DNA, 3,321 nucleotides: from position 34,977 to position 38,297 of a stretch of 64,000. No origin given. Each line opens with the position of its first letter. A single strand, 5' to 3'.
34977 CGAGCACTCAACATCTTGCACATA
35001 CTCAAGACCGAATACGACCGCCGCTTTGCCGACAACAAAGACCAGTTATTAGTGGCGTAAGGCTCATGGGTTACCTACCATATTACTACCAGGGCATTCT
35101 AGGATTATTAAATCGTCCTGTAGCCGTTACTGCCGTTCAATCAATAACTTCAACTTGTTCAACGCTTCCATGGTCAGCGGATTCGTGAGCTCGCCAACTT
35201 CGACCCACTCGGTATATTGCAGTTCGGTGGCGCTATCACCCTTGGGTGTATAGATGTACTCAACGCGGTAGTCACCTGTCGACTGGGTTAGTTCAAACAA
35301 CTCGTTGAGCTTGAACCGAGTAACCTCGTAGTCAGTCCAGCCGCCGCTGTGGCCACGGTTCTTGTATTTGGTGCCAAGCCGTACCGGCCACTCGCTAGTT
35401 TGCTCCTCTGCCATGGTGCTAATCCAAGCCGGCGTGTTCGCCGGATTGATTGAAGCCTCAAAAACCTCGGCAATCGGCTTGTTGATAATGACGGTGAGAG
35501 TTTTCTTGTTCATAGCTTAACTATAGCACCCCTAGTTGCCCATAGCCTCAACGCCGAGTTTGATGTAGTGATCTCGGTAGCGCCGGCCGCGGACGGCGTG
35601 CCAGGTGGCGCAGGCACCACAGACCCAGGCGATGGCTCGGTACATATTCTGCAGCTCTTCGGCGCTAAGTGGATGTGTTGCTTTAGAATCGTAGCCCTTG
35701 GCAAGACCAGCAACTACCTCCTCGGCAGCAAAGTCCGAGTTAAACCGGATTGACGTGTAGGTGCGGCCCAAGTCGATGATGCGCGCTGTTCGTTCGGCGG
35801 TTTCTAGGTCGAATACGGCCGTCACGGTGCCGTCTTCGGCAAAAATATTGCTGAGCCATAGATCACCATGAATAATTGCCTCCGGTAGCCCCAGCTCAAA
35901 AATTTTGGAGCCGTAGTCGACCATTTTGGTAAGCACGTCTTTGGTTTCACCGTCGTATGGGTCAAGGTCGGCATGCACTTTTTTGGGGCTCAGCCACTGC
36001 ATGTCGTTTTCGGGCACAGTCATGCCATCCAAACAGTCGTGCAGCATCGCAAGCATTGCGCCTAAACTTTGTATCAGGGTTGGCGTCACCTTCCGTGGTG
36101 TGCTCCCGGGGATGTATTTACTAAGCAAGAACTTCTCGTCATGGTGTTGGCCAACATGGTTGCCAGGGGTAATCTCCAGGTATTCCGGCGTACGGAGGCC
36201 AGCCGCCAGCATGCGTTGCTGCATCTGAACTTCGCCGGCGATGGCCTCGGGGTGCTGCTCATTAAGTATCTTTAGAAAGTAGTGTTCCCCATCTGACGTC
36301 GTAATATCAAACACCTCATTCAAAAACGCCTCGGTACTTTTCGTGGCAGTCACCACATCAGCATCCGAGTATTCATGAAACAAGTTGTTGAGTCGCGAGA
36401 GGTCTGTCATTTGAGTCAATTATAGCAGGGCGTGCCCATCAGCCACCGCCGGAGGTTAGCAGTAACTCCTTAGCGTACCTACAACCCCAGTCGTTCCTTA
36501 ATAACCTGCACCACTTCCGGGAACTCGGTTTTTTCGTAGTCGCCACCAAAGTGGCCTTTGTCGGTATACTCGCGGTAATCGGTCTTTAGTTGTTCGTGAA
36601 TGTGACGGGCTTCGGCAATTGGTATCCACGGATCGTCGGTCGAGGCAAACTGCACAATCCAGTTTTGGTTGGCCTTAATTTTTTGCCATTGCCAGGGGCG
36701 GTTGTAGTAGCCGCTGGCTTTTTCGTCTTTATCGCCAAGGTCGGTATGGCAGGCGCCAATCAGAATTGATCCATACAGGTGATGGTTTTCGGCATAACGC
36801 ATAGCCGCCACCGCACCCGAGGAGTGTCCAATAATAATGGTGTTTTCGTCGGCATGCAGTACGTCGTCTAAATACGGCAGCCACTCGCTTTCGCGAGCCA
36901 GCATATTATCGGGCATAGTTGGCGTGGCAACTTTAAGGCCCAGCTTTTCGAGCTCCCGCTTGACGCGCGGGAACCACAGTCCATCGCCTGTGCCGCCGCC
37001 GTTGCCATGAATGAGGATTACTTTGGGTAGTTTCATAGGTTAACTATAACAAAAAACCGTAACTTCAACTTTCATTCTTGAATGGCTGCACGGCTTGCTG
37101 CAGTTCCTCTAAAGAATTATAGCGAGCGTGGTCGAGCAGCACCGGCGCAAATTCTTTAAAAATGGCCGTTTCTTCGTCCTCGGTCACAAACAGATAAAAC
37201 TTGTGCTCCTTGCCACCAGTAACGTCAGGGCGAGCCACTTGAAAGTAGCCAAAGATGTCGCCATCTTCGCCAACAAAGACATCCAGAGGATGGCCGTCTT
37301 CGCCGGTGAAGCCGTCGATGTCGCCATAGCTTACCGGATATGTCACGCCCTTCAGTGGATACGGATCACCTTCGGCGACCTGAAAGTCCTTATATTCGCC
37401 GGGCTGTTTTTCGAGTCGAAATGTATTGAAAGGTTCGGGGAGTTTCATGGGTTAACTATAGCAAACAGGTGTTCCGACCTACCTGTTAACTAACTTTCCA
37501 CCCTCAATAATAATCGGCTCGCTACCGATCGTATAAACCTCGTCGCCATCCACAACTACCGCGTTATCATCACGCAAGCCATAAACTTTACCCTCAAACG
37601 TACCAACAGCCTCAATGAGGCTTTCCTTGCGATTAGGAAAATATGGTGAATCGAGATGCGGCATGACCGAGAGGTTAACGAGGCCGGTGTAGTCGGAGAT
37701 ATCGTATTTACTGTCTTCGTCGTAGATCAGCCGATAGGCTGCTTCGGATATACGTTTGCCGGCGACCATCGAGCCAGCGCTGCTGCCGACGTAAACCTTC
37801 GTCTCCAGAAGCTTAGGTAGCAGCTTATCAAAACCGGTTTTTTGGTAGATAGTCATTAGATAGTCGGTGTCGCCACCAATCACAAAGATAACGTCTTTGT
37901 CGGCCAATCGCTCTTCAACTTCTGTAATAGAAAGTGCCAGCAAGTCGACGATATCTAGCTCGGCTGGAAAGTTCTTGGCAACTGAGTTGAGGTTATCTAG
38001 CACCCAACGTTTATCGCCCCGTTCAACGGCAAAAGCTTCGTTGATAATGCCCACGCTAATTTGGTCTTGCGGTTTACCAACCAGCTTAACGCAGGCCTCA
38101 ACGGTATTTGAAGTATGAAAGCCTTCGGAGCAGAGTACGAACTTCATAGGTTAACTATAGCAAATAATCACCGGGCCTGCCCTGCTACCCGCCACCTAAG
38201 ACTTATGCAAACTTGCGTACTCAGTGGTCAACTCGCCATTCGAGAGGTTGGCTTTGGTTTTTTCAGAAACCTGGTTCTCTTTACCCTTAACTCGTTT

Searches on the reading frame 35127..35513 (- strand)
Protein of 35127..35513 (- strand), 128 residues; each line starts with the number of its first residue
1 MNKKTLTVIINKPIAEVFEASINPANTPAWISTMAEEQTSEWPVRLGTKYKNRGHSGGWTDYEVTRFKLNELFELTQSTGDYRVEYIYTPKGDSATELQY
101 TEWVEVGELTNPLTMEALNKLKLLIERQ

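Call 18: search_protein_families(library=pfam, proteins=[window:35127-35513:-], max_evalue=0.001)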
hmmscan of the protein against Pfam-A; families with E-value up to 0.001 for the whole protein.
window:35127-35513:- (128 aa): 1 family
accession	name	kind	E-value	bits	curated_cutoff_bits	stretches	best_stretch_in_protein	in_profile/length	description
PF10604.15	Polyketide_cyc2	-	1.9e-08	35.1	27.4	1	3-118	3-122/142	Polyketide cyclase / dehydrase and lipid transport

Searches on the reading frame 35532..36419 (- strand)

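Call 18: search_protein_families(library=pfam, proteins=[window:35532-36419:-], max_evalue=0.001)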
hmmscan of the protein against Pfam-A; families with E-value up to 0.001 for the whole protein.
window:35532-36419:- (295 aa): 2 families
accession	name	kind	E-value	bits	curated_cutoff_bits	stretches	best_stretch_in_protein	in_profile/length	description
PF01636.29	APH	-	2.2e-20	73.9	23.2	1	32-244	9-230/239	Phosphotransferase enzyme family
PF03881.20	Fructosamin_kin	-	1.8e-07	31.1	22.4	0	31-128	28-116/288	Fructosamine kinase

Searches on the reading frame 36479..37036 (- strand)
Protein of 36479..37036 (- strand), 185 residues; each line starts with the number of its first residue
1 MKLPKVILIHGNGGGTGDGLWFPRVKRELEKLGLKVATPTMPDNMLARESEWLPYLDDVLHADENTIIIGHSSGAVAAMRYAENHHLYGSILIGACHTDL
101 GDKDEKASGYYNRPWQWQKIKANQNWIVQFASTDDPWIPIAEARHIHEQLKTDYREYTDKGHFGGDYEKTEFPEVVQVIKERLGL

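Call 18: search_protein_families(library=pfam, proteins=[window:36479-37036:-], max_evalue=0.001)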
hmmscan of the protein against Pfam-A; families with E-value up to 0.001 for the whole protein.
window:36479-37036:- (185 aa): 2 families
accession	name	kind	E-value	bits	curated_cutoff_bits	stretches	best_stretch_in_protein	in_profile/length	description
PF06821.19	Ser_hydrolase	-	1.2e-13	51.8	22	1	7-180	2-171/172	Serine hydrolase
PF12697.13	Abhydrolase_6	-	1.1e-05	26.7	26.3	1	6-109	1-94/217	Alpha/beta hydrolase family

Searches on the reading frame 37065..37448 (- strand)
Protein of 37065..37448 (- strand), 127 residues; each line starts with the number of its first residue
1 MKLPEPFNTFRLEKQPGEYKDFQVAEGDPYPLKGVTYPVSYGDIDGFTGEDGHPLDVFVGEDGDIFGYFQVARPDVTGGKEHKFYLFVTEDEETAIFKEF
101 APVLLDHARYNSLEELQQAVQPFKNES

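Call 18: search_protein_families(library=pfam, proteins=[window:37065-37448:-], max_evalue=0.001)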
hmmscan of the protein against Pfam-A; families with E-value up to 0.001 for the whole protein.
window:37065-37448:- (127 aa): 1 family
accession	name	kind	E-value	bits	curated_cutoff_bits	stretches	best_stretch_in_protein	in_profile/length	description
PF18823.6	InPase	-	1.4e-05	25.4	26.8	1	12-94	23-103/135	Inorganic Pyrophosphatase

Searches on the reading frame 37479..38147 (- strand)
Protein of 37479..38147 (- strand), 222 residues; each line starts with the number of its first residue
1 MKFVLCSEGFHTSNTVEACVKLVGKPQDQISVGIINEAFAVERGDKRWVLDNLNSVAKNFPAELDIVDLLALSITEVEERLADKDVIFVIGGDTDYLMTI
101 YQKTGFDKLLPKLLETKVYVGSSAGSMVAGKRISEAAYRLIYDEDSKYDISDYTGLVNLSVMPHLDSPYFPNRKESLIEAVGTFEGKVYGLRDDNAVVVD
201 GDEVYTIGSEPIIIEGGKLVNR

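Call 18: search_protein_families(library=pfam, proteins=[window:37479-38147:-], max_evalue=0.001)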
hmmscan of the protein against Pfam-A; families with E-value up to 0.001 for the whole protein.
window:37479-38147:- (222 aa): 1 family
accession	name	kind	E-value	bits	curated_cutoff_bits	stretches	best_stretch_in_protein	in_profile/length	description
PF03575.23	Peptidase_S51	-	5.2e-25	88.8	23.9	1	40-205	39-204/206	Peptidase family S51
